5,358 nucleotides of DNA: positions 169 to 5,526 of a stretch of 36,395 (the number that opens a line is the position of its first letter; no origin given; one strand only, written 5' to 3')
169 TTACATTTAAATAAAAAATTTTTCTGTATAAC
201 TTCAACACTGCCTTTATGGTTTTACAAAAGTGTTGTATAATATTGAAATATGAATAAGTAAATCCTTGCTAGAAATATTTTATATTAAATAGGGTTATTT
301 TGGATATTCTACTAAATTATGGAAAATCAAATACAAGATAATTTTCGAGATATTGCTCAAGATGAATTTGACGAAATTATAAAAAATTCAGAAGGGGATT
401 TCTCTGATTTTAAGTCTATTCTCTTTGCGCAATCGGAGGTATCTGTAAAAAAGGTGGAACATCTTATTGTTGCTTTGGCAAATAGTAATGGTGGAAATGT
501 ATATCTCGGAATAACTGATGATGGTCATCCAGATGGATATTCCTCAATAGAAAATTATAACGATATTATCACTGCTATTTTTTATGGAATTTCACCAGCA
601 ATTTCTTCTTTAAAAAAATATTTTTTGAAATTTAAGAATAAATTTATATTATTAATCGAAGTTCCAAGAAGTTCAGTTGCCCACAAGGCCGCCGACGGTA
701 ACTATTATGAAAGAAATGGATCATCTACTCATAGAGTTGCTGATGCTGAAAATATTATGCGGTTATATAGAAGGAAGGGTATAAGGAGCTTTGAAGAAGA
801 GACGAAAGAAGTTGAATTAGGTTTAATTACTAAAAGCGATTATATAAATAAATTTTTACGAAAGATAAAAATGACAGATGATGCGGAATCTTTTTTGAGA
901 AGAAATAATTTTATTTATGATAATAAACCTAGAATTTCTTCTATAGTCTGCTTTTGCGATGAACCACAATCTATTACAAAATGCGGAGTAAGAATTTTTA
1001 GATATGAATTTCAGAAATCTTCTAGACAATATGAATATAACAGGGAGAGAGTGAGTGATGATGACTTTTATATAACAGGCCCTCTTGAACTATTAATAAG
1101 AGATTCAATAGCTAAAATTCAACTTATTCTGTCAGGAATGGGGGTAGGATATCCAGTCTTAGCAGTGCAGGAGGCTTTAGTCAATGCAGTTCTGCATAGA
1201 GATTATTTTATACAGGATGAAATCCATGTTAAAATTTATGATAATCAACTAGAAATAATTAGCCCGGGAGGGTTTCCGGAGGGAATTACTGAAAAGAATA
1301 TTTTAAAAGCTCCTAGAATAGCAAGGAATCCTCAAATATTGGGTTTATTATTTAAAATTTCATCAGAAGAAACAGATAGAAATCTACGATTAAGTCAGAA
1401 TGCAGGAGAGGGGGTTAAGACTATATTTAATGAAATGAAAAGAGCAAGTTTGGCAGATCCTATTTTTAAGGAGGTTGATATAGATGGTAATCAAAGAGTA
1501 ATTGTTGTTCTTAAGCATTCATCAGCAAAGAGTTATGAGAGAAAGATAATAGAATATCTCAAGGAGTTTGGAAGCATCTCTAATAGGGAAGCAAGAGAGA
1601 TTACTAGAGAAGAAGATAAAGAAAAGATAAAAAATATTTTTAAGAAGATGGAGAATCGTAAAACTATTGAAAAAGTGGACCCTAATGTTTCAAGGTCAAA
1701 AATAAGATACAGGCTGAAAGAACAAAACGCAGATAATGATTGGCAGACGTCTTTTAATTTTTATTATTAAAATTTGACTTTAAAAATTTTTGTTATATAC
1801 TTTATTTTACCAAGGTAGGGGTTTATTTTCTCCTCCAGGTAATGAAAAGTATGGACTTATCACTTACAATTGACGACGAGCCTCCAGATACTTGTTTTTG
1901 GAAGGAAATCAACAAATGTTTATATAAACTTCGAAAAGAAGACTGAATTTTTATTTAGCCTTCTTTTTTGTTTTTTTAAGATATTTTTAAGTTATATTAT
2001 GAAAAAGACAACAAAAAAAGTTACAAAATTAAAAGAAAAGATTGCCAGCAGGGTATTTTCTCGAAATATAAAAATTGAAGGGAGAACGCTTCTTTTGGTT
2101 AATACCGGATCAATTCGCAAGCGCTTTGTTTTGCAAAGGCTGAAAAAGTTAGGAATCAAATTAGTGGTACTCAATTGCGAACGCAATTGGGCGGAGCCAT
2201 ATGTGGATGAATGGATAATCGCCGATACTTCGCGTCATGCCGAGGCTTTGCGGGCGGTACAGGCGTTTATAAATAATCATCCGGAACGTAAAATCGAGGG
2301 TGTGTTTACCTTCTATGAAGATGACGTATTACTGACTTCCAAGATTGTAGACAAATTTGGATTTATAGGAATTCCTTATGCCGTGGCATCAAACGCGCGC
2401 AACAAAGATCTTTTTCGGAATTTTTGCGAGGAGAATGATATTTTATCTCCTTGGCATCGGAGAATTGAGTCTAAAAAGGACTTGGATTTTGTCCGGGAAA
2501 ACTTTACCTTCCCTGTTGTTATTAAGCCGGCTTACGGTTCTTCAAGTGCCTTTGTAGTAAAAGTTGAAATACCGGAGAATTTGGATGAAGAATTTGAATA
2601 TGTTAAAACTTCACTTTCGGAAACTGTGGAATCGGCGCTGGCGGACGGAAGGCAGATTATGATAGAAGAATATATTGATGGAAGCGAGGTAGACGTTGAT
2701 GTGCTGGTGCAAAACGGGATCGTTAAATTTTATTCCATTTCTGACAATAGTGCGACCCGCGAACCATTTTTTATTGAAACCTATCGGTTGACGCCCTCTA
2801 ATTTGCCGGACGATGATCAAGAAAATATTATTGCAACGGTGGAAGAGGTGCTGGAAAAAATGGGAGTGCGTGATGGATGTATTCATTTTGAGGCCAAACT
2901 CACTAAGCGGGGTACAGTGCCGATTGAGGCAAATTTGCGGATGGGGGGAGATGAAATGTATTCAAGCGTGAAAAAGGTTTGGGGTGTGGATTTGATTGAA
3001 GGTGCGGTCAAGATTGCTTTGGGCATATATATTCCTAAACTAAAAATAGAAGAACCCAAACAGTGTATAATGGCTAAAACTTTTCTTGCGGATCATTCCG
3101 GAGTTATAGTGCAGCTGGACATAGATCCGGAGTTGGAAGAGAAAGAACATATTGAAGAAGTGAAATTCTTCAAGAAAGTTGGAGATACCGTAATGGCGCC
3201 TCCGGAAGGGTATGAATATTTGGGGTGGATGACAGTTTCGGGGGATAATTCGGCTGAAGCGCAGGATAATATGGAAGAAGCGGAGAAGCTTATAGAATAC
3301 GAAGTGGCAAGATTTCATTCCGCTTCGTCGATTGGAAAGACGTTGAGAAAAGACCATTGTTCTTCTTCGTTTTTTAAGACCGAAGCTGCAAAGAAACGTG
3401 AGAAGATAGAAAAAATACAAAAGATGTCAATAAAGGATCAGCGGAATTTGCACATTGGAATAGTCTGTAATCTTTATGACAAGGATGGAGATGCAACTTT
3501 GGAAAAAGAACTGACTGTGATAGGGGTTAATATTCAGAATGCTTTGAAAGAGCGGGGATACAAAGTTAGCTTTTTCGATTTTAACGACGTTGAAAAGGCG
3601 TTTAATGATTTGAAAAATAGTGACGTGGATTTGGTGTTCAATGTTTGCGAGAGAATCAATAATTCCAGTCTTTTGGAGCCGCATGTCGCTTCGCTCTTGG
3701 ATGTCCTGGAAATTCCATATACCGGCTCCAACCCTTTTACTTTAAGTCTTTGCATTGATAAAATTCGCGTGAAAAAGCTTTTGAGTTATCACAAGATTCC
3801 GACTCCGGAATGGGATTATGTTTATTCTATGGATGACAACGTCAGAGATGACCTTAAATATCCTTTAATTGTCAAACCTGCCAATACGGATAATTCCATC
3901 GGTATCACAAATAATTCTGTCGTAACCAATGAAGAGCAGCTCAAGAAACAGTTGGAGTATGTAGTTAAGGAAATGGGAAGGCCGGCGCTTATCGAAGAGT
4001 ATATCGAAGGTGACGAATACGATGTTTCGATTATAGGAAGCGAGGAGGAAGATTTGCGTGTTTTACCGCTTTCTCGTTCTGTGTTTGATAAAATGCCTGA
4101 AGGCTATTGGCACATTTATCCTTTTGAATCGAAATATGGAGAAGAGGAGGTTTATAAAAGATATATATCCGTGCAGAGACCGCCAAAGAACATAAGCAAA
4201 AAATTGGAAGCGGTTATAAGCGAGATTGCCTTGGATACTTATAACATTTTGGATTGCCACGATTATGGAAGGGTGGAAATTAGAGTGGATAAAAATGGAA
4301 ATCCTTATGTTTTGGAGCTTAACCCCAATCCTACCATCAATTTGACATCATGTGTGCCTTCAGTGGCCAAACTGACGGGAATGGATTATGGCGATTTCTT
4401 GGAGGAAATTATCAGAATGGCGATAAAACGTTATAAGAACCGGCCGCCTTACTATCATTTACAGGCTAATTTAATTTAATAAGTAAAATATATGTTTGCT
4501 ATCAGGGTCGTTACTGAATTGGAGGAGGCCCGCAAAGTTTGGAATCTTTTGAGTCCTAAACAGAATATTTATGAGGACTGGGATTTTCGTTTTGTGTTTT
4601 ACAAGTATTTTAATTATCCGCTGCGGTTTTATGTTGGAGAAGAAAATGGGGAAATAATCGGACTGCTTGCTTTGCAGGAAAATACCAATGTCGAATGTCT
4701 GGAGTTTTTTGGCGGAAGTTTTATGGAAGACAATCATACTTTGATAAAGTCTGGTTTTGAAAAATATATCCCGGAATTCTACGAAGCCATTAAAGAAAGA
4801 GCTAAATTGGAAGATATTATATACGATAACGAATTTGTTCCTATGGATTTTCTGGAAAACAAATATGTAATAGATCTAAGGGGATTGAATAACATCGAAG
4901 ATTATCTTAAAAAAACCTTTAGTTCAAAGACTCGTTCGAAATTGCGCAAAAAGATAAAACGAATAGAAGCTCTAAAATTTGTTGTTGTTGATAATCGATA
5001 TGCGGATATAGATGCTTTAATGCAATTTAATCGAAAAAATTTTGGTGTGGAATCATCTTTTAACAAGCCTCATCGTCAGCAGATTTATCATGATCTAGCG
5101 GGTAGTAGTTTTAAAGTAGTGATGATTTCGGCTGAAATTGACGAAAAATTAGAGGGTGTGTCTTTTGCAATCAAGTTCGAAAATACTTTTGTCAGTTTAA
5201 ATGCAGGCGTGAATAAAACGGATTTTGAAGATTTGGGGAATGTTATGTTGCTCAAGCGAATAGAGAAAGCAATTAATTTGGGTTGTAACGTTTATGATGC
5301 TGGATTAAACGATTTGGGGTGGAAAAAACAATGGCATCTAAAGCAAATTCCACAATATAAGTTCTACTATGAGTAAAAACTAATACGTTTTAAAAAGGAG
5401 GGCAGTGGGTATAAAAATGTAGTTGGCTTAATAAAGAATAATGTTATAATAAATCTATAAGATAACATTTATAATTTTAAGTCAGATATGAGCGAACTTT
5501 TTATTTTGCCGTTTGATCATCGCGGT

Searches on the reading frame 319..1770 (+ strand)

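Call 13: search_protein_families(library=pfam, proteins=[window:319-1770:+], max_evalue=0.0001)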
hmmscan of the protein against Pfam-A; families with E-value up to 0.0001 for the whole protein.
window:319-1770:+ (483 aa): 2 families
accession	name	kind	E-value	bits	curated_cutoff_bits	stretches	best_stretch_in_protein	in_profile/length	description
PF04326.19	SLFN_AlbA_2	-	6.6e-16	59.3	25.3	1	25-139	1-116/118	Schlafen, AlbA_2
PF13749.12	HATPase_c_4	-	1.5e-15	57.4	26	1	301-385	3-80/89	Putative ATP-dependent DNA helicase recG C-terminal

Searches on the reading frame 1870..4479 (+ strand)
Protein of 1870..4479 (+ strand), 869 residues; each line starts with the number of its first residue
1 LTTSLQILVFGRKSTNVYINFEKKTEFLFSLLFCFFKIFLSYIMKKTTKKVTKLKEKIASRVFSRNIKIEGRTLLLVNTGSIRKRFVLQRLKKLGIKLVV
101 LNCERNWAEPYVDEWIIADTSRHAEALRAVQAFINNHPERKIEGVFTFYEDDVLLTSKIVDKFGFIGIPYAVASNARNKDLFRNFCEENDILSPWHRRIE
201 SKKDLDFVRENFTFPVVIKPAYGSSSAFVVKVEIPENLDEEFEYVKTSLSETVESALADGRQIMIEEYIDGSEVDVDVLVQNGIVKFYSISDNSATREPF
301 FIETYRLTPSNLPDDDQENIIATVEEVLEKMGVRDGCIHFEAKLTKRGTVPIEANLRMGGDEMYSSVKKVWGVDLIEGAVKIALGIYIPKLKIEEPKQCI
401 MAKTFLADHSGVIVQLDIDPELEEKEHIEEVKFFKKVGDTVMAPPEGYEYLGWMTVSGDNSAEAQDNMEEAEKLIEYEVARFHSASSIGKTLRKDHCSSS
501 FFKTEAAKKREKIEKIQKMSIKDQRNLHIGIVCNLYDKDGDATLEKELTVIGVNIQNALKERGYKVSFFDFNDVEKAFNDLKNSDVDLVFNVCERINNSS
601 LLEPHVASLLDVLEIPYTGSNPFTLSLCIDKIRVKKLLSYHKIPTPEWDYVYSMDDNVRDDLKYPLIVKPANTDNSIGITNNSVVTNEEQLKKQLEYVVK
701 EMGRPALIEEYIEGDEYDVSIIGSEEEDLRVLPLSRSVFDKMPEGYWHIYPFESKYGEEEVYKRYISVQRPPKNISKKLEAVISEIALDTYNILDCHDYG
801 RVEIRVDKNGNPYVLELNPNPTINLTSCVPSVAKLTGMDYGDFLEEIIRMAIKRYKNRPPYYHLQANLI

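Call 13: search_protein_families(library=pfam, proteins=[window:1870-4479:+], max_evalue=0.0001)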
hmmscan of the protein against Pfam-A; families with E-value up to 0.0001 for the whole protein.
window:1870-4479:+ (869 aa): 10 families
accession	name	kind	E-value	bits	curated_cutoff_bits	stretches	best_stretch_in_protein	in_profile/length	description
PF07478.18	Dala_Dala_lig_C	-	6.3e-40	137.3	24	2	654-848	27-203/204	D-ala D-ala ligase C-terminus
PF13535.11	ATP-grasp_4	-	2.8e-32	112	27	1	213-361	2-156/160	ATP-grasp domain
PF02655.19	ATP-grasp_3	-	2.5e-17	63.8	23.2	2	628-822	1-158/160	ATP-grasp domain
PF18603.7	LAL_C2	-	1.4e-13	51.3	29.4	1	405-479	3-77/78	L-amino acid ligase C-terminal domain 2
PF02786.22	CPSase_L_D2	-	1.8e-13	51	19.8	1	203-389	28-209/211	Carbamoyl-phosphate synthase L chain, ATP binding domain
PF01071.24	GARS_A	-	6.6e-10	39.6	27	1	178-286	2-106/194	Phosphoribosylglycinamide synthetase, ATP-grasp (A) domain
PF02222.28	ATP-grasp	-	5.4e-08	33.1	27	0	637-724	2-87/179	ATP-grasp domain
PF08443.16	RimK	-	9.2e-07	29.1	21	0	630-717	3-87/188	RimK-like ATP-grasp domain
PF15632.11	ATPgrasp_Ter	-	3e-06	27.5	29.1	0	262-395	4-118/131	ATP-grasp in the biosynthetic pathway with Ter operon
PF18130.6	ATPgrasp_N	-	4.7e-05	24.3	27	0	92-164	5-78/81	ATP-grasp N-terminal domain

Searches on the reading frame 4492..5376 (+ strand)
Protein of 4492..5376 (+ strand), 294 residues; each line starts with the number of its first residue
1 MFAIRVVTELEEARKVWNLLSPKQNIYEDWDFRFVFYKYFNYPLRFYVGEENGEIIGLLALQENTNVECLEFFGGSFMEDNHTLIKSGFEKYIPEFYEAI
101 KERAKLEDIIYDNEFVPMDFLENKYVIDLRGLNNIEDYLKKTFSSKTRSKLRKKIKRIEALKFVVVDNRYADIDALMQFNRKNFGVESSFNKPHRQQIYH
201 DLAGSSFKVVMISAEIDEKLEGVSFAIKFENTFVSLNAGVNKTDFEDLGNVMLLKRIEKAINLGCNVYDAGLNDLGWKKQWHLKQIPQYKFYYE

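Call 13: search_protein_families(library=pfam, proteins=[window:4492-5376:+], max_evalue=0.0001)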
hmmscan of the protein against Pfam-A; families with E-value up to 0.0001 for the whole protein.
window:4492-5376:+ (294 aa): 1 family
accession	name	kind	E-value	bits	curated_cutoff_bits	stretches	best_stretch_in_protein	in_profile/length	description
PF13480.13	Acetyltransf_6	-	6.8e-14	52.7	22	1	145-279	1-143/143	Acetyltransferase (GNAT) domain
